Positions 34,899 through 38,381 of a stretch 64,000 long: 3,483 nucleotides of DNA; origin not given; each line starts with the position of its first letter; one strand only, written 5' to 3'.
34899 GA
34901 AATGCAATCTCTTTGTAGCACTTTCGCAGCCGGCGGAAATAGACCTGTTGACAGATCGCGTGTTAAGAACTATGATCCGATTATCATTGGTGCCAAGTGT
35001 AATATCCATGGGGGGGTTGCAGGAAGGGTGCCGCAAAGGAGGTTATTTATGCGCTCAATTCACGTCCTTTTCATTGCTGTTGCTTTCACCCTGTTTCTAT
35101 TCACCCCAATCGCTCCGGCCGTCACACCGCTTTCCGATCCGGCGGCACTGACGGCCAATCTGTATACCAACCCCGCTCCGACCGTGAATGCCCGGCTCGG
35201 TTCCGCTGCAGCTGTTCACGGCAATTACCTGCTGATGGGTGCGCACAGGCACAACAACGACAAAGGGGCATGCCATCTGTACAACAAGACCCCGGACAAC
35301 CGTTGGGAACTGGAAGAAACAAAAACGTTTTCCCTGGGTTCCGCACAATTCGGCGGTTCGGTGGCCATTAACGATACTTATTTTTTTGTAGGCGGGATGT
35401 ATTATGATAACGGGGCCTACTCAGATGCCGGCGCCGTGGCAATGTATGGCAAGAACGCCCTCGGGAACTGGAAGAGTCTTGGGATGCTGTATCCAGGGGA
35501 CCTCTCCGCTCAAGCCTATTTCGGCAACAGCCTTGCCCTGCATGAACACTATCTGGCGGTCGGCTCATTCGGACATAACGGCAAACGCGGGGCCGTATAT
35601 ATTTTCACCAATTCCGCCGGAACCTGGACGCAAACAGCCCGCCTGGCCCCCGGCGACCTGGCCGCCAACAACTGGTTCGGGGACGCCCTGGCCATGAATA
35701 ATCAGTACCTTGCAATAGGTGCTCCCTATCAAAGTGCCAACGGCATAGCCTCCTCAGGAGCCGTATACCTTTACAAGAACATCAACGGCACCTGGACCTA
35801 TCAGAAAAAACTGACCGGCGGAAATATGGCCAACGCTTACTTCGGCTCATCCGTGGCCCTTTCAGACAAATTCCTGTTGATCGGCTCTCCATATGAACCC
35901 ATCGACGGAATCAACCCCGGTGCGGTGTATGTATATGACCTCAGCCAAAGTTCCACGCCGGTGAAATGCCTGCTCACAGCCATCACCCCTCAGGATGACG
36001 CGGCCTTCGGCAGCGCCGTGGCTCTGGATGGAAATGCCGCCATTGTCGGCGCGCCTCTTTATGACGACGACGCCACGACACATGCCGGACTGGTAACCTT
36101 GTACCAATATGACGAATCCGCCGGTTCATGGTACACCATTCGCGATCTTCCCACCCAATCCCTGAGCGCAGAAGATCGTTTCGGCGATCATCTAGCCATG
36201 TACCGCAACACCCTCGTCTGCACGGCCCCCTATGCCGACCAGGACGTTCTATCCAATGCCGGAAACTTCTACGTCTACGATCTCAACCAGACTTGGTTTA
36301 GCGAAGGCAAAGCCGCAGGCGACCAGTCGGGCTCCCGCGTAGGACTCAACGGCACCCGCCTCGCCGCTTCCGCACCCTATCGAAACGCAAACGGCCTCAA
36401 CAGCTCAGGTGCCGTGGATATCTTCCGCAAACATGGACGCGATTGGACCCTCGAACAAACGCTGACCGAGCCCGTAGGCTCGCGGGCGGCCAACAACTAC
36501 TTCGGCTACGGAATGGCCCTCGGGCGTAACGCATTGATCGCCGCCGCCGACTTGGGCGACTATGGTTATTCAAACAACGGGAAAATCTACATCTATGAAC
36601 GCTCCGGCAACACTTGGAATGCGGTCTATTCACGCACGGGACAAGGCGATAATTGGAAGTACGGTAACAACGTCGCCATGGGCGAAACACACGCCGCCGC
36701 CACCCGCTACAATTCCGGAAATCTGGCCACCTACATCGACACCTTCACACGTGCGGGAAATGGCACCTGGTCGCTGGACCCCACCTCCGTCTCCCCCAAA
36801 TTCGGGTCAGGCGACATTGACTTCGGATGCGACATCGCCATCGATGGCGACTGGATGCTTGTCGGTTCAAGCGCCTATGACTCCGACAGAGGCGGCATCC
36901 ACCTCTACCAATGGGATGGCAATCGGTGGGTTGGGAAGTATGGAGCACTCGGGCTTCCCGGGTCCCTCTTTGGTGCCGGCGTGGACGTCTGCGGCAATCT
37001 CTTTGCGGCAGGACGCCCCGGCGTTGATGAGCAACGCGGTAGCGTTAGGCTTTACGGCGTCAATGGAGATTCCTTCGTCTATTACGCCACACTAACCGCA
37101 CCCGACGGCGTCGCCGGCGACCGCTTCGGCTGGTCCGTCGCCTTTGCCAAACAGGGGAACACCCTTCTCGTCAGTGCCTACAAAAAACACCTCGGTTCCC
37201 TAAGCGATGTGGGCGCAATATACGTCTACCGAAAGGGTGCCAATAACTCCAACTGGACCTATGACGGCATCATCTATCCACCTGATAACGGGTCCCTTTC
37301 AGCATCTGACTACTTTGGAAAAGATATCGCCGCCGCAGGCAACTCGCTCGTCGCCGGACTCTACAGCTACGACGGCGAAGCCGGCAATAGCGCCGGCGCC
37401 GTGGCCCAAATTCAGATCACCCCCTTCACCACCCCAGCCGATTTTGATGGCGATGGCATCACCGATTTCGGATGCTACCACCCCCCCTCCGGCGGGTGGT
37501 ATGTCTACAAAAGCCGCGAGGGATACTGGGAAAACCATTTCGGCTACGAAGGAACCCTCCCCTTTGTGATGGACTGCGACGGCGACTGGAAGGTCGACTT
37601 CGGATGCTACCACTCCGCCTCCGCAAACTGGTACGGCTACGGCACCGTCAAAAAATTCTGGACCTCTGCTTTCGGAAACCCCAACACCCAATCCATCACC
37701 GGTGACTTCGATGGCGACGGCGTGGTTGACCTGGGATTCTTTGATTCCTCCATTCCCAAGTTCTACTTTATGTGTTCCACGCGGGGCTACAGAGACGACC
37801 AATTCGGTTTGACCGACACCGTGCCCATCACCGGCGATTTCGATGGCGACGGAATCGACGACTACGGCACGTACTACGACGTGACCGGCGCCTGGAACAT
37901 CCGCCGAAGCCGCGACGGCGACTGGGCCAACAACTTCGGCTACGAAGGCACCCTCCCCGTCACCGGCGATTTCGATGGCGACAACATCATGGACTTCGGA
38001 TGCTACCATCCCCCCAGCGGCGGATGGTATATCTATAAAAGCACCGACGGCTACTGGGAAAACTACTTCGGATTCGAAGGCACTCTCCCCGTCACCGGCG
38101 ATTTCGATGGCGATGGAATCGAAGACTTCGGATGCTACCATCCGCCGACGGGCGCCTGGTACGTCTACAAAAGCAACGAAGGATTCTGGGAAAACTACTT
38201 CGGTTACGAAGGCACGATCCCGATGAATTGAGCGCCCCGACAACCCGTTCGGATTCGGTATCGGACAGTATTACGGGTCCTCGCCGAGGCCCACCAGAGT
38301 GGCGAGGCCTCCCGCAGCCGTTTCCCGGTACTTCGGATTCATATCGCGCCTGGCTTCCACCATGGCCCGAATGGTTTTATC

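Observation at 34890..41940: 3.5-kb tandem duplication (promoter + FG-GAP propeller gene + sdaA 3' fragment) with a gene-conversion-like identity pattern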

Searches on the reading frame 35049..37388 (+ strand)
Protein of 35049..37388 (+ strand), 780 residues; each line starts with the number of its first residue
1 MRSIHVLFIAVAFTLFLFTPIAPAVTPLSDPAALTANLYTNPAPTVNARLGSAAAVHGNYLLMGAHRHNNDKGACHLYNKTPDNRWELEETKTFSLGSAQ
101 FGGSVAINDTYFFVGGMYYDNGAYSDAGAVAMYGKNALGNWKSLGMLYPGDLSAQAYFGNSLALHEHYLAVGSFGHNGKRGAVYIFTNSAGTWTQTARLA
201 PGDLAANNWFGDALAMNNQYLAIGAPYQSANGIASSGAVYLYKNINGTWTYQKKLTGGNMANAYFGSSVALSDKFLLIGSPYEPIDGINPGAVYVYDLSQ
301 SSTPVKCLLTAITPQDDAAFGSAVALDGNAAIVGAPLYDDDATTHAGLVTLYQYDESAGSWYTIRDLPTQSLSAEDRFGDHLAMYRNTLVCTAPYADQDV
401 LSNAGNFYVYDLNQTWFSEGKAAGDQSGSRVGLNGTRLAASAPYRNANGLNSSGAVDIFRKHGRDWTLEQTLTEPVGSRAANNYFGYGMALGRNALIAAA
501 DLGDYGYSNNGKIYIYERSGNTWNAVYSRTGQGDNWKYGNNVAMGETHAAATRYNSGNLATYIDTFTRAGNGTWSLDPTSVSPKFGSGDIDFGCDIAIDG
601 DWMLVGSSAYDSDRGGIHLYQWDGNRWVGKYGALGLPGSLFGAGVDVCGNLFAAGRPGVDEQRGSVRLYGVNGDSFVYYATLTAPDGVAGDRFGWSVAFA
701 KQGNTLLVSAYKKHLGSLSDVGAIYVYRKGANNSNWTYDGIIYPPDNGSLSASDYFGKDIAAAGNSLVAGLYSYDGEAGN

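Call 28: find_related_loci(query=A2, collection=metagenome_contigs, flank=10000)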
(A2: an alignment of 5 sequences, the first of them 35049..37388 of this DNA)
Query A2 (780 aa) in metagenome_contigs; peptide patterns used: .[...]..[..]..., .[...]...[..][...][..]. (x = any residue, [..] = any of these).
307 stretches matched a pattern; 4 encode a relative of the query (tblastn E <= 1e-3); 4 distinct loci.
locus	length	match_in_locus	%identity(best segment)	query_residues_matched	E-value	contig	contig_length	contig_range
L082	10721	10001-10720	57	1-779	2e-74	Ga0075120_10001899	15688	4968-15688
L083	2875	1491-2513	28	98-780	3e-11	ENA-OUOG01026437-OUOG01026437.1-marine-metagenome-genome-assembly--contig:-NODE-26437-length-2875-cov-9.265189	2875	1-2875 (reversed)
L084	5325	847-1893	24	38-775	6e-10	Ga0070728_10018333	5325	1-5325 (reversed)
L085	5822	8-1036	22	47-775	2e-9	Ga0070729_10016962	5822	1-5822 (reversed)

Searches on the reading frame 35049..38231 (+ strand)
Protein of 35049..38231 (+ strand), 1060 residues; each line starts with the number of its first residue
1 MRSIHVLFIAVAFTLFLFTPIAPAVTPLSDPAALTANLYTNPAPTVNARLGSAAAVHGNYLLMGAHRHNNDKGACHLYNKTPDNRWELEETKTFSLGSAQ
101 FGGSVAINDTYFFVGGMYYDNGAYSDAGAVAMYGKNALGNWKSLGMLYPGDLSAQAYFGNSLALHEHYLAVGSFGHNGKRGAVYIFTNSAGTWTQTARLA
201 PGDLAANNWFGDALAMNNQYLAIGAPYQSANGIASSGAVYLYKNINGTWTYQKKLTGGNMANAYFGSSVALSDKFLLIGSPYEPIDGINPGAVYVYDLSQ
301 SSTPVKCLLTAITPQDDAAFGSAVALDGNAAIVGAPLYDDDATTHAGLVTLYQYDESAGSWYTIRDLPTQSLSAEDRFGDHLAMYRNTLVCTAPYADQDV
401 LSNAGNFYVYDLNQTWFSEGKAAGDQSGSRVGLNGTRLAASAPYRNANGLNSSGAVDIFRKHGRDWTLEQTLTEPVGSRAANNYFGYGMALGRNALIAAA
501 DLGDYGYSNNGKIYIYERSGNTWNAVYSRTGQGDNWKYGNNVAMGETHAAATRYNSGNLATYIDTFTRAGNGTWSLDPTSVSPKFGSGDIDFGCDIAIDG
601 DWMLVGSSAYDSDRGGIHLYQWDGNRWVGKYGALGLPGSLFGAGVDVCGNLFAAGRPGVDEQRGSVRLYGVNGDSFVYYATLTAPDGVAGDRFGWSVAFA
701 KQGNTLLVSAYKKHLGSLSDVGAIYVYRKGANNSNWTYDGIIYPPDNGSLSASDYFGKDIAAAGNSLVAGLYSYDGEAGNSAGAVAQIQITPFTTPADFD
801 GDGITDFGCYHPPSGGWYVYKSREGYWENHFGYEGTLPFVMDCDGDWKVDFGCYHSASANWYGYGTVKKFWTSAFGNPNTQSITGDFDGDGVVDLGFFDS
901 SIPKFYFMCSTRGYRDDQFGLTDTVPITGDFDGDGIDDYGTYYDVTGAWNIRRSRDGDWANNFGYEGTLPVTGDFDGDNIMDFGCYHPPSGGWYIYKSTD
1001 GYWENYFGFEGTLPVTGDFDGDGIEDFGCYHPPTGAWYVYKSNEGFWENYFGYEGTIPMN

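Call 5: search_protein_families(library=pfam, proteins=[window:35049-38231:+], max_evalue=0.01)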
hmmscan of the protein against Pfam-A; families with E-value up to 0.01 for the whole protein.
window:35049-38231:+ (1060 aa): 2 families
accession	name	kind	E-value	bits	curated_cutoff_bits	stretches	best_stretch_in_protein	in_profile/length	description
PF14312.12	FG-GAP_2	-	1.2e-69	230.7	23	6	193-242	1-49/49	FG-GAP repeat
PF18698.7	HisK_sensor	-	0.00066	20.5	27.3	0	217-245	99-125/126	Histidine kinase sensor domain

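Call 13: find_encoding_contigs(protein=window:35049-38231:+, flank=10000)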
Protein window:35049-38231:+ (1060 aa): no gene with exactly this product is on record in the collection.
